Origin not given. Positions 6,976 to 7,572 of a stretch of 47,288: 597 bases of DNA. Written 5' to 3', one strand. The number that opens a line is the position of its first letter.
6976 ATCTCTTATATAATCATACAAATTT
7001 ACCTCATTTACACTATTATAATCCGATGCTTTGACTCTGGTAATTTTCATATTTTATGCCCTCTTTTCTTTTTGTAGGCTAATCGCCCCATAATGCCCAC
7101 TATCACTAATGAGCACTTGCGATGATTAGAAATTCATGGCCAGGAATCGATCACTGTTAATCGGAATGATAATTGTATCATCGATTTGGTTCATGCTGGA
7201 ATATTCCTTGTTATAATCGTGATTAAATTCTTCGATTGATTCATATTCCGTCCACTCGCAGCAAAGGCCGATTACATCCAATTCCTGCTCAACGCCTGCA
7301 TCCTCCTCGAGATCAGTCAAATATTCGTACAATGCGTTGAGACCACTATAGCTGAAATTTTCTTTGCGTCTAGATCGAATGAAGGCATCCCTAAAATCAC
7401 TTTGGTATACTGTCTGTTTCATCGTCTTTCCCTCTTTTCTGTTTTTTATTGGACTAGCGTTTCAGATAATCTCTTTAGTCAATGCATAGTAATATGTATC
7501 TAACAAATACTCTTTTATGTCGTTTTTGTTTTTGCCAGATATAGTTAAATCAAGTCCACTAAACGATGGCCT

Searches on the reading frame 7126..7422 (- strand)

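Call 10: search_protein_families(library=pfam, proteins=[window:7126-7422:-], max_evalue=0.01)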
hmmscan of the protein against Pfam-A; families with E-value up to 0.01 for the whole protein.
window:7126-7422:- (98 aa): 0 families

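Call 27: search_protein_families(library=phrogs, proteins=[window:7126-7422:-], max_evalue=0.001)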
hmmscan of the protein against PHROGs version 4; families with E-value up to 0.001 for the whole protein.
window:7126-7422:- (98 aa): 1 family
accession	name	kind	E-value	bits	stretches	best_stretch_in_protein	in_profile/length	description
phrog_9974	-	unknown function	1.9e-11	45.4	1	12-79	8-76/107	-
